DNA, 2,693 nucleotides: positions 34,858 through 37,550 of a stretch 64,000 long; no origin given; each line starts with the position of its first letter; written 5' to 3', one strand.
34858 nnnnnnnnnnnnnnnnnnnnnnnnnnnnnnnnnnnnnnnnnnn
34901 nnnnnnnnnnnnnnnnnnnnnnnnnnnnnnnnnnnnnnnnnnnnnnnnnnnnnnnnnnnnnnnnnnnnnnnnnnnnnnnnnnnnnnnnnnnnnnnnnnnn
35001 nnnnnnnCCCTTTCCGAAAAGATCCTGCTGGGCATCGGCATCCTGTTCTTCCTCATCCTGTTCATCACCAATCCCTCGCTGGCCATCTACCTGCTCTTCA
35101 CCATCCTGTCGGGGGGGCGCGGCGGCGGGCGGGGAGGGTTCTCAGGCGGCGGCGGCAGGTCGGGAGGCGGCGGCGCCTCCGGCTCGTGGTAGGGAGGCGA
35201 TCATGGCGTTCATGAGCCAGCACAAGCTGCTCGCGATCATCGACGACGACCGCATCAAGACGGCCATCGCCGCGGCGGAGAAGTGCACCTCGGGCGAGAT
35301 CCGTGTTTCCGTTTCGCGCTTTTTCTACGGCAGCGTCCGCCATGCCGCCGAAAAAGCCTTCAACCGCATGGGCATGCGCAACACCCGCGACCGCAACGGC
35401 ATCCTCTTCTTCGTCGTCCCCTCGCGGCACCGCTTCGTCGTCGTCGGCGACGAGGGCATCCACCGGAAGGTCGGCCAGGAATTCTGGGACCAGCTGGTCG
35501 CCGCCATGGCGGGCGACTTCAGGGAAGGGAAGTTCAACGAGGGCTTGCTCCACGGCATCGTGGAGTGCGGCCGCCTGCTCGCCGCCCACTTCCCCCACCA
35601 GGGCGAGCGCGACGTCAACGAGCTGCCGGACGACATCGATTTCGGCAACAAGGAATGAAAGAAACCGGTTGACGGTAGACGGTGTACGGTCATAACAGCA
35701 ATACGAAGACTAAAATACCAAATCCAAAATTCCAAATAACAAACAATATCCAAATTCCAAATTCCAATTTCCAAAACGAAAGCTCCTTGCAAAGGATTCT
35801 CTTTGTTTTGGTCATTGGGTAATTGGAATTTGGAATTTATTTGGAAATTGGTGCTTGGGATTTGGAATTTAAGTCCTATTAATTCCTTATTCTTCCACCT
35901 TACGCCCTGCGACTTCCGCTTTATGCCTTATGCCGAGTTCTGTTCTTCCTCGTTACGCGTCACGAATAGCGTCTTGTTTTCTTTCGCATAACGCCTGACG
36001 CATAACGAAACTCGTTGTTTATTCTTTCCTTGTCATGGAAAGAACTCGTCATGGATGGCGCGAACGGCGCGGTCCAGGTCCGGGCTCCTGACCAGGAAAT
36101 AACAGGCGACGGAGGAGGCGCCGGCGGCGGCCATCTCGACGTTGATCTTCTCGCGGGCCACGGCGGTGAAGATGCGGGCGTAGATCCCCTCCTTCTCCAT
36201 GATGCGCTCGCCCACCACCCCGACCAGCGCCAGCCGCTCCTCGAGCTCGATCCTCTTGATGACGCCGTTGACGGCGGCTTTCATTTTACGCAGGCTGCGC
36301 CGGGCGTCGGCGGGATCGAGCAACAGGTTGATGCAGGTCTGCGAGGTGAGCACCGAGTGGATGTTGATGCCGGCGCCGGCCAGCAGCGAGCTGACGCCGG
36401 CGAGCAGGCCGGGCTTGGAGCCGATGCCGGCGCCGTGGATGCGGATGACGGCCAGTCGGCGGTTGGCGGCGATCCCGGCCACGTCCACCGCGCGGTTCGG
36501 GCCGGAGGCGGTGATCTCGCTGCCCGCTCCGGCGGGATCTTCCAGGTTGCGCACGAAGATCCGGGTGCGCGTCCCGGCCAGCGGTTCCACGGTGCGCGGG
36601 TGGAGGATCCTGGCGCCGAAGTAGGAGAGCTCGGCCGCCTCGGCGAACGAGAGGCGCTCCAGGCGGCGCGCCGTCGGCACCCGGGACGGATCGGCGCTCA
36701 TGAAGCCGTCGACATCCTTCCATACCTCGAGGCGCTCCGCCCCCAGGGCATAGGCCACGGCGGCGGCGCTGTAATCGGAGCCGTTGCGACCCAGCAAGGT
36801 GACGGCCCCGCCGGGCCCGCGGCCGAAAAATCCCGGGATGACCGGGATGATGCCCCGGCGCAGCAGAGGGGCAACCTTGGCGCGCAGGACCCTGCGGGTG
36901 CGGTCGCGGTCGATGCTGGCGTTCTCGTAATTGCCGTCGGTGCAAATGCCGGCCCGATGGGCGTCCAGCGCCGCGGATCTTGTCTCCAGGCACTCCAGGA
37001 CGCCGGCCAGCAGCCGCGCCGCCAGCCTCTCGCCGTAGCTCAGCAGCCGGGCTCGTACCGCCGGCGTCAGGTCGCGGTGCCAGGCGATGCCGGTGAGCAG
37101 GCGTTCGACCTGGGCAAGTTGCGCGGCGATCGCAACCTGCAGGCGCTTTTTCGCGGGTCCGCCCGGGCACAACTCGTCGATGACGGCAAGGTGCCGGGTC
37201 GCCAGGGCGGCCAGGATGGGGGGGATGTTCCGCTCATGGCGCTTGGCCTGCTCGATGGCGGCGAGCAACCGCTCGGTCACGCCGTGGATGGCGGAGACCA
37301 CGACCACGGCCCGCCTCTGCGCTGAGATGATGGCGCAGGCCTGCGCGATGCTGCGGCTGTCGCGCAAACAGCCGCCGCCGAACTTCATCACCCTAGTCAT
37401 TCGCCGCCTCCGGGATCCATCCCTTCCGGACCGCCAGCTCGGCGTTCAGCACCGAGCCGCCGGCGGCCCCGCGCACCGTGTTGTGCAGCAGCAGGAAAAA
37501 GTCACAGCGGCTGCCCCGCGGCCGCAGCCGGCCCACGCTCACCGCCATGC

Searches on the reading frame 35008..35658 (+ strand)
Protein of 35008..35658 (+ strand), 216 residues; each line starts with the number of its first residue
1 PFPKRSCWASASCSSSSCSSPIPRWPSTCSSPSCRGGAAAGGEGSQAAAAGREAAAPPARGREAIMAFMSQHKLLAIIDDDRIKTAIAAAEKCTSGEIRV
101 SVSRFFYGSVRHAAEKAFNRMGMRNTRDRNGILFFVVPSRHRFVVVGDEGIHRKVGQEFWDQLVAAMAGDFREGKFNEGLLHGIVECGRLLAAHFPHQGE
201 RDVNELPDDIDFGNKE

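Call 19: search_protein_families(library=pfam, proteins=[window:35008-35658:+])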
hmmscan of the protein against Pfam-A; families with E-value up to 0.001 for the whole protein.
window:35008-35658:+ (216 aa): 1 family
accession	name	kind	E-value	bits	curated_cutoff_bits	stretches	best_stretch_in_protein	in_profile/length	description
PF04536.20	TPM_phosphatase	-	1.4e-13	51.4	22.1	1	79-188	12-123/125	TPM domain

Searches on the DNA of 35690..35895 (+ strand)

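Call 73: search_dna_similar(query=window:35690-35895:+, collection=plasmids, mode=distant, max_rows=10)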
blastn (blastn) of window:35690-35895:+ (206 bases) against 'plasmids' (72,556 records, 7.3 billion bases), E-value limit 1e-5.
No match.

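Call 74: search_dna_similar(query=window:35690-35895:+, collection=phages, mode=distant, max_rows=10)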
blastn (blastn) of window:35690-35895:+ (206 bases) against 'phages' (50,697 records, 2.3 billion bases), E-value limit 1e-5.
No match.

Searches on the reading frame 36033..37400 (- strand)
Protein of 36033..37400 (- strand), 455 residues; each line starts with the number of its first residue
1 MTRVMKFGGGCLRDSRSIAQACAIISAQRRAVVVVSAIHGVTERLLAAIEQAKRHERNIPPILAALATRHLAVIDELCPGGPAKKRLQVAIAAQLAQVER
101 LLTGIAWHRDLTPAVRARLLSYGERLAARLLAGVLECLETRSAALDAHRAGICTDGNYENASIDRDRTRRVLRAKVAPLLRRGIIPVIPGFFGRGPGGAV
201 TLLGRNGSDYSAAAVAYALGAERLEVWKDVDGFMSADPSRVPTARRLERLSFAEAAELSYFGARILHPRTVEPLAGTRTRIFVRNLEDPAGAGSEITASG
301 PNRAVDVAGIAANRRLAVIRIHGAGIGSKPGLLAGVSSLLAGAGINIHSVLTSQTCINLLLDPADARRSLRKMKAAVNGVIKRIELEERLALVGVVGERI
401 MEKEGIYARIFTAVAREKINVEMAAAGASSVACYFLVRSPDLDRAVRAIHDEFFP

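Call 19: search_protein_families(library=pfam, proteins=[window:36033-37400:-])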
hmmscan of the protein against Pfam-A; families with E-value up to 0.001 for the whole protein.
window:36033-37400:- (455 aa): 5 families
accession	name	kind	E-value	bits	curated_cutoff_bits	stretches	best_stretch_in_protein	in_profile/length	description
PF00696.33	AA_kinase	-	1.3e-43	149.9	24.9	1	1-285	1-234/234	Amino acid kinase family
PF22468.2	ACT_9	-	1.9e-22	79.2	27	2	393-453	1-61/61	ACT domain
PF13840.12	ACT_7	-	5.2e-15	55.5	27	2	386-451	2-65/65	ACT domain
PF01842.31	ACT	-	9.1e-10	38.6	27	1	329-355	10-36/66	ACT domain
PF22629.2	ACT_AHAS_ss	-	0.00025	21.6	27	0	329-355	8-34/67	AHAS small subunit-like ACT domain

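Call 39: find_homologous_proteins(query=window:36033-37400:-, max_evalue=1e-80)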
Query window:36033-37400:- (455 aa): 1123 proteins with E <= 1e-80 among 8000 candidates; the best 120 are listed.
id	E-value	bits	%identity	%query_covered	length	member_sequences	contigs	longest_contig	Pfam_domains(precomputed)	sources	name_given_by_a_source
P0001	2.7e-287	971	100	100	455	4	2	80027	PF00696.34,PF22468.3,PF01842.32,PF13840.13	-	-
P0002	1.9e-249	846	86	100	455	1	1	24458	PF00696.34,PF22468.3,PF01842.32,PF13840.13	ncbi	-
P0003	1.4e-248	843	87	99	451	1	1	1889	PF00696.34,PF22468.3,PF01842.32,PF13840.13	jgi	jgi:aspartate kinase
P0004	3.4e-247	839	85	100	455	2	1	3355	PF00696.34,PF22468.3,PF01842.32,PF13840.13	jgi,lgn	-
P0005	6.4e-245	831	84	100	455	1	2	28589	PF00696.34,PF22468.3,PF01842.32,PF13840.13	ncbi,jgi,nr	ncbi:MAG: aspartate kinase [Acidobacteria bacterium]|jgi:aspartate kinase|nr:aspartate kinase [Acido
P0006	1.7e-244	830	84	100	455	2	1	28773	PF00696.34,PF22468.3,PF01842.32,PF13840.13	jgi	-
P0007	2.7e-244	829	85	100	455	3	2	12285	PF00696.34,PF22468.3,PF01842.32,PF13840.13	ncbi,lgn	-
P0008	3.2e-243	826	84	100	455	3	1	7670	PF00696.34,PF22468.3,PF01842.32,PF13840.13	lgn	-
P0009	3.1e-240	816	83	100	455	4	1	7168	PF00696.34,PF22468.3,PF22629.3,PF01842.32,PF13840.13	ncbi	-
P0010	1.3e-239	814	83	99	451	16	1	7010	PF00696.34,PF22468.3,PF01842.32,PF13840.13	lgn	-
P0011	9.7e-239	811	83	100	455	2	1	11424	PF00696.34,PF22468.3,PF01842.32,PF13840.13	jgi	jgi:aspartate kinase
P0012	3.2e-234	796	82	100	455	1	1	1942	PF00696.34,PF22468.3,PF01842.32,PF13840.13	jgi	jgi:aspartate kinase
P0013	8.0e-234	795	81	100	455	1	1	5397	PF00696.34,PF22468.3,PF01842.32,PF13840.13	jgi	jgi:aspartate kinase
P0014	1.2e-226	771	79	100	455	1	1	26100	PF00696.34,PF22468.3,PF01842.32,PF13840.13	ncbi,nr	ncbi:MAG: aspartate kinase [Candidatus Aminicenantes bacterium]|nr:aspartate kinase [Candidatus Amin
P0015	1.1e-222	758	79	100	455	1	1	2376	PF00696.34,PF22468.3,PF01842.32,PF13840.13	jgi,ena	-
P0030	2.7e-211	720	74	100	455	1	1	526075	PF00696.34,PF22468.3,PF01842.32,PF13840.13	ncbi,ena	-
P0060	1.3e-199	682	72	100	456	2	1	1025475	PF00696.34,PF22468.3,PF22629.3,PF01842.32,PF13840.13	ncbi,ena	-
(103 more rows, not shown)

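Call 40: find_encoding_contigs(protein=P0002, flank=10000, max_places=1)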
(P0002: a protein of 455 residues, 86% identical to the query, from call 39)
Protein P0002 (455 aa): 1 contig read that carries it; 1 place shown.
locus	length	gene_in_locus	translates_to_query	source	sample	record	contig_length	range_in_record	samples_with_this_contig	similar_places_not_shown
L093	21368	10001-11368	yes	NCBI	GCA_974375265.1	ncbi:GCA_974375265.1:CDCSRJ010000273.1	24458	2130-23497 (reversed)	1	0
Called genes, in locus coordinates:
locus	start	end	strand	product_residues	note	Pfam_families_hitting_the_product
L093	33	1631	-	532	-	-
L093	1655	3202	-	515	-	-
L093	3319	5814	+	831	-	PF14870:PSII_BNR (faint), PF25852:DUF6242_C (faint), PF02012:BNR (faint), PF15902:Sortilin-Vps10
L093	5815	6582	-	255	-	PF19420:DDAH_eukar, PF02274:ADI (weak)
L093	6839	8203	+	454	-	PF01837:HcyBio, PF13534:Fer4_17 (faint), PF13187:Fer4_9, PF25160:LdpA_Fe-S-bd (faint), PF00037:Fer4 (faint), PF13237:Fer4_10 (weak), PF14697:Fer4_21, PF12838:Fer4_7 (weak), +3 more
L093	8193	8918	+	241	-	PF27030:AbpE_bact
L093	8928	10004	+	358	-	PF01118:Semialdhyde_dh, PF02774:Semialdhyde_dhC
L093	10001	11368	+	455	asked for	PF00696:AA_kinase, PF01842:ACT (faint), PF13840:ACT_7 (weak), PF22468:ACT_9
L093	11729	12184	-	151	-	PF04536:TPM_phosphatase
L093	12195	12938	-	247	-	PF04536:TPM_phosphatase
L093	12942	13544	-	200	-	PF04011:LemA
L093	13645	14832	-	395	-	PF00753:Lactamase_B, PF19583:ODP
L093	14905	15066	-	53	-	PF00301:Rubredoxin, PF21349:RUBY_RBDX (faint)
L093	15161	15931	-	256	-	PF12895:ANAPC3 (faint), PF13371:TPR_9 (faint), PF13431:TPR_17 (faint), PF00515:TPR_1 (faint), PF07719:TPR_2 (faint), PF13432:TPR_16 (weak), PF14559:TPR_19 (weak), PF13432:TPR_16 (weak), +9 more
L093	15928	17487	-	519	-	PF16697:Yop-YscD_cpl, PF00498:FHA, PF01590:GAF (weak), PF13185:GAF_2 (weak), PF13492:GAF_3 (weak), PF00211:Guanylate_cyc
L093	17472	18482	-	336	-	PF01210:NAD_Gly3P_dh_N, PF02558:ApbA (weak), PF03807:F420_oxidored, PF07479:NAD_Gly3P_dh_C, PF20618:GPD_NAD_C_bact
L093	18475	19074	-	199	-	PF02660:G3P_acyltransf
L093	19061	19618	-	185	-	PF02834:LigT_PEase, PF13563:2_5_RNA_ligase2, PF02834:LigT_PEase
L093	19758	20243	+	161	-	PF03205:MobB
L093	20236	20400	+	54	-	-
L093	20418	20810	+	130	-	PF12797:Fer4_2 (faint), PF14697:Fer4_21 (faint), PF13237:Fer4_10 (weak), PF12838:Fer4_7 (weak), PF13187:Fer4_9, PF00037:Fer4 (weak), PF13237:Fer4_10, PF00037:Fer4 (weak), +6 more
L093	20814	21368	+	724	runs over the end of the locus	PF02730:AFOR_N, PF01314:AFOR_C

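Call 41: find_encoding_contigs(protein=P0014, flank=10000, max_places=1)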
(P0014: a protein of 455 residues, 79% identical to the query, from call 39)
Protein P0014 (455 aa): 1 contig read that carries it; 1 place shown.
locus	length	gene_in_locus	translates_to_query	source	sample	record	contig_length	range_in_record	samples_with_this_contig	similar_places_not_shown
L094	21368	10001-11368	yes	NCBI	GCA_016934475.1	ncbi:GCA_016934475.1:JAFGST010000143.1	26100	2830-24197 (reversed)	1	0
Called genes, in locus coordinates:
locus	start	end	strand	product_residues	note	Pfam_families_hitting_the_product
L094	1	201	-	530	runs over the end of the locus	-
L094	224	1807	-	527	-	-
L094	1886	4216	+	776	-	PF02012:BNR (faint), PF25852:DUF6242_C (faint), PF15902:Sortilin-Vps10 (weak)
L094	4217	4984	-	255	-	PF19420:DDAH_eukar, PF02274:ADI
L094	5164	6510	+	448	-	PF08308:PEGA, PF06439:3keto-disac_hyd (weak)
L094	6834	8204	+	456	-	PF01837:HcyBio, PF13534:Fer4_17 (faint), PF00037:Fer4 (faint), PF12797:Fer4_2 (faint), PF13237:Fer4_10 (weak), PF14697:Fer4_21 (weak), PF12838:Fer4_7, PF13187:Fer4_9 (weak), +3 more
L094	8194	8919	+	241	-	PF27030:AbpE_bact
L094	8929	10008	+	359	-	PF01118:Semialdhyde_dh, PF02774:Semialdhyde_dhC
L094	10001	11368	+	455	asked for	PF00696:AA_kinase, PF01842:ACT (faint), PF13840:ACT_7 (weak), PF22468:ACT_9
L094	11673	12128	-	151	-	PF04536:TPM_phosphatase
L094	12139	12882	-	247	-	PF04536:TPM_phosphatase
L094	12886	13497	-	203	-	PF04011:LemA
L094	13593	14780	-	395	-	PF00753:Lactamase_B, PF19583:ODP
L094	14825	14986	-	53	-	PF00301:Rubredoxin, PF21349:RUBY_RBDX (faint)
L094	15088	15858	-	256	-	PF13428:TPR_14 (faint), PF13431:TPR_17 (faint), PF13371:TPR_9 (faint), PF25060:ARM_TT21_2nd (faint), PF00515:TPR_1 (faint), PF07719:TPR_2 (faint), PF13176:TPR_7 (faint), PF13432:TPR_16, +6 more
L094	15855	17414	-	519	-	PF16697:Yop-YscD_cpl, PF00498:FHA, PF01590:GAF (weak), PF13185:GAF_2 (weak), PF13492:GAF_3 (weak), PF00211:Guanylate_cyc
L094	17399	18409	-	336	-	PF01210:NAD_Gly3P_dh_N, PF03807:F420_oxidored (faint), PF07479:NAD_Gly3P_dh_C, PF20618:GPD_NAD_C_bact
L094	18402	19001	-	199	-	PF02660:G3P_acyltransf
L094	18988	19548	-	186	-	PF02834:LigT_PEase, PF13563:2_5_RNA_ligase2, PF02834:LigT_PEase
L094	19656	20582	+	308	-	-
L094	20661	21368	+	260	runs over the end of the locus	PF17957:Big_7 (faint), PF10342:Kre9_KNH (faint)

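Call 42: find_encoding_contigs(protein=P0030, flank=10000, max_places=1)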
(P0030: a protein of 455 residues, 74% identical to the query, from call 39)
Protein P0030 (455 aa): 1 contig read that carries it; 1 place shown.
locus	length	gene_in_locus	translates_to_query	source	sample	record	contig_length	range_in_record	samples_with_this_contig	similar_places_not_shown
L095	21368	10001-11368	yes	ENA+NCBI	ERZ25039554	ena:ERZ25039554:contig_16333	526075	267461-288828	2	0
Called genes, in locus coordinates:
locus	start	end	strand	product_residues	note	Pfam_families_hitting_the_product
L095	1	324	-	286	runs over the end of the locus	PF13646:HEAT_2 (faint)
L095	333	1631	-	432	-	PF00206:Lyase_1, PF10397:ADSL_C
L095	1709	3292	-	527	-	-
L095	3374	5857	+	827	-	PF14870:PSII_BNR (faint), PF25852:DUF6242_C (faint), PF02012:BNR (faint), PF15902:Sortilin-Vps10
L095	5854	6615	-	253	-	PF19420:DDAH_eukar, PF02274:ADI (weak)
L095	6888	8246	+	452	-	PF01837:HcyBio, PF13237:Fer4_10 (faint), PF25160:LdpA_Fe-S-bd (faint), PF14697:Fer4_21, PF12838:Fer4_7 (weak), PF13187:Fer4_9 (weak), PF00037:Fer4 (weak), PF12797:Fer4_2 (weak), +3 more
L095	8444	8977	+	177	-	PF27030:AbpE_bact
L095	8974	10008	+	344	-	PF01118:Semialdhyde_dh, PF02774:Semialdhyde_dhC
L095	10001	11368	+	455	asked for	PF00696:AA_kinase, PF01842:ACT (faint), PF13840:ACT_7 (faint), PF22468:ACT_9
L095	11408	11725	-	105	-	PF15781:ParE-like_toxin (weak)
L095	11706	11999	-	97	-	PF02604:PhdYeFM_antitox (weak)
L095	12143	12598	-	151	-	PF04536:TPM_phosphatase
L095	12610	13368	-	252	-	PF04536:TPM_phosphatase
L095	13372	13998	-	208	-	PF04011:LemA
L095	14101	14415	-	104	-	-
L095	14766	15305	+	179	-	-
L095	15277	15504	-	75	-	PF00301:Rubredoxin, PF21349:RUBY_RBDX (faint)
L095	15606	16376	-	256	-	PF13424:TPR_12 (faint), PF07719:TPR_2 (faint), PF13174:TPR_6 (faint), PF13176:TPR_7 (faint), PF13432:TPR_16 (weak), PF13371:TPR_9 (weak), PF13431:TPR_17 (weak), PF00515:TPR_1 (weak), +8 more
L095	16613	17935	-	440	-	PF16697:Yop-YscD_cpl, PF00498:FHA, PF01590:GAF (weak), PF13185:GAF_2 (weak), PF00211:Guanylate_cyc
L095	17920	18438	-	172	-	PF07479:NAD_Gly3P_dh_C, PF20618:GPD_NAD_C_bact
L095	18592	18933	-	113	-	PF01210:NAD_Gly3P_dh_N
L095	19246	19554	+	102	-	-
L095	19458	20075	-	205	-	PF02834:LigT_PEase, PF10469:AKAP7_NLS (weak), PF13563:2_5_RNA_ligase2, PF02834:LigT_PEase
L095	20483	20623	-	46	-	-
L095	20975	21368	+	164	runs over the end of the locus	-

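Call 43: find_encoding_contigs(protein=P0060, flank=10000, max_places=1)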
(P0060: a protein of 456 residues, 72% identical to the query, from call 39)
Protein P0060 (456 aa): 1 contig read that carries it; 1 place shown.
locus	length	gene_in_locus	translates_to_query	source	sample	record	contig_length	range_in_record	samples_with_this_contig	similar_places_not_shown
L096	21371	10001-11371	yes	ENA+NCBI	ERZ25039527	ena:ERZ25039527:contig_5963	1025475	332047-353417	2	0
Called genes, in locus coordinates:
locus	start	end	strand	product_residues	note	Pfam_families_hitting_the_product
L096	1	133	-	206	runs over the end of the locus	PF13507:GATase_5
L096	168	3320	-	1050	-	PF18072:FGAR-AT_linker (weak), PF02769:AIRS_C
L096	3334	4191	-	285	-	PF13646:HEAT_2 (faint)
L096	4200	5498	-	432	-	PF00206:Lyase_1, PF10397:ADSL_C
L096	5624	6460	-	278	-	PF19420:DDAH_eukar (weak), PF02274:ADI (weak)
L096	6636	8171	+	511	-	PF01837:HcyBio, PF12797:Fer4_2 (faint), PF12837:Fer4_6 (weak), PF13237:Fer4_10, PF14697:Fer4_21, PF12838:Fer4_7, PF13187:Fer4_9, PF00037:Fer4 (weak), +1 more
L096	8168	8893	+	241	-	PF27030:AbpE_bact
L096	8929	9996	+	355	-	PF01118:Semialdhyde_dh, PF02774:Semialdhyde_dhC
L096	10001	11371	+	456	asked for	PF00696:AA_kinase, PF01842:ACT (faint), PF22629:ACT_AHAS_ss (faint), PF13840:ACT_7 (weak), PF22468:ACT_9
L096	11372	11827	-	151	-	PF04536:TPM_phosphatase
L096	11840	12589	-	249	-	PF04536:TPM_phosphatase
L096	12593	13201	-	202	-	PF04011:LemA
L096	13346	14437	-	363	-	PF13484:Fer4_16 (faint), PF00037:Fer4 (weak), PF12837:Fer4_6 (faint), PF13237:Fer4_10, PF14697:Fer4_21 (weak), PF12838:Fer4_7, PF13187:Fer4_9 (weak)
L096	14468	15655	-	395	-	PF00753:Lactamase_B, PF19583:ODP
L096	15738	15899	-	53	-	PF00301:Rubredoxin, PF21349:RUBY_RBDX (faint)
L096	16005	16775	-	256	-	PF13424:TPR_12 (faint), PF13371:TPR_9 (faint), PF13414:TPR_11 (faint), PF13431:TPR_17 (faint), PF00515:TPR_1 (faint), PF07719:TPR_2 (faint), PF13176:TPR_7 (faint), PF13181:TPR_8 (faint), +2 more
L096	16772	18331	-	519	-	PF16697:Yop-YscD_cpl, PF00498:FHA, PF01590:GAF (weak), PF13185:GAF_2 (weak), PF00211:Guanylate_cyc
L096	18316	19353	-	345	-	PF01210:NAD_Gly3P_dh_N, PF02558:ApbA, PF07479:NAD_Gly3P_dh_C, PF20618:GPD_NAD_C_bact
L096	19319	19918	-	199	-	PF02660:G3P_acyltransf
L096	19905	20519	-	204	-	PF02834:LigT_PEase, PF13563:2_5_RNA_ligase2, PF02834:LigT_PEase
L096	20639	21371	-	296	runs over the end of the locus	PF00248:Aldo_ket_red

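Call 62: find_encoding_contigs(protein=P0001, flank=10000, max_places=4)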
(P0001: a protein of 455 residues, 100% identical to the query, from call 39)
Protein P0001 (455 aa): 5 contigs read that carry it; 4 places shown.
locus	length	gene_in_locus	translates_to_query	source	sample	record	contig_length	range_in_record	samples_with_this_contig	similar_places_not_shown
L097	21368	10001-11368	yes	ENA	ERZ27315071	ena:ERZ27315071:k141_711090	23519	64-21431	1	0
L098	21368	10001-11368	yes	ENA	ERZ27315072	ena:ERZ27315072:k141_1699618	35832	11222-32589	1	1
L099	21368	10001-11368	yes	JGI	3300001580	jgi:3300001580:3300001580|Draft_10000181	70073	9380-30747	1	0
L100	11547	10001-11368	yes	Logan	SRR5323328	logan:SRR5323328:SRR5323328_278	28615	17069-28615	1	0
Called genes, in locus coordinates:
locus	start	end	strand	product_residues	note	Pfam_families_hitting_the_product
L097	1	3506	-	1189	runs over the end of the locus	?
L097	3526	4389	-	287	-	-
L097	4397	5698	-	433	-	PF00206:Lyase_1, PF10397:ADSL_C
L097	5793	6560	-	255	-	PF19420:DDAH_eukar, PF02274:ADI (weak)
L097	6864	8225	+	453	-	PF01837:HcyBio, PF13183:Fer4_8 (faint), PF13534:Fer4_17 (faint), PF00037:Fer4 (faint), PF13237:Fer4_10 (weak), PF14697:Fer4_21, PF12838:Fer4_7 (weak), PF13187:Fer4_9, +3 more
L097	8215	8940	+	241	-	PF27030:AbpE_bact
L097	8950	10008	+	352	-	PF01118:Semialdhyde_dh, PF02774:Semialdhyde_dhC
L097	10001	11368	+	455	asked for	PF00696:AA_kinase, PF01842:ACT (faint), PF13840:ACT_7 (weak), PF22468:ACT_9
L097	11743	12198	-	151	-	PF04536:TPM_phosphatase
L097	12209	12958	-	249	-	PF04536:TPM_phosphatase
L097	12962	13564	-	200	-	PF04011:LemA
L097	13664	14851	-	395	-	PF00753:Lactamase_B, PF19583:ODP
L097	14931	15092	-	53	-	PF00301:Rubredoxin, PF21349:RUBY_RBDX (faint)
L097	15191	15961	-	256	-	PF13371:TPR_9 (faint), PF13424:TPR_12 (faint), PF25062:ARM_TT21_N (faint), PF00515:TPR_1 (faint), PF07719:TPR_2 (faint), PF13174:TPR_6 (faint), PF13176:TPR_7 (faint), PF13431:TPR_17 (weak), +7 more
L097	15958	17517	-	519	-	PF16697:Yop-YscD_cpl, PF00498:FHA, PF01590:GAF (weak), PF13185:GAF_2 (weak), PF00211:Guanylate_cyc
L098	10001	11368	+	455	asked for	PF00696:AA_kinase, PF01842:ACT (faint), PF13840:ACT_7 (weak), PF22468:ACT_9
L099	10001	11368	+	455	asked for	PF00696:AA_kinase, PF01842:ACT (faint), PF13840:ACT_7 (weak), PF22468:ACT_9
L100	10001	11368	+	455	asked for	PF00696:AA_kinase, PF01842:ACT (faint), PF13840:ACT_7 (weak), PF22468:ACT_9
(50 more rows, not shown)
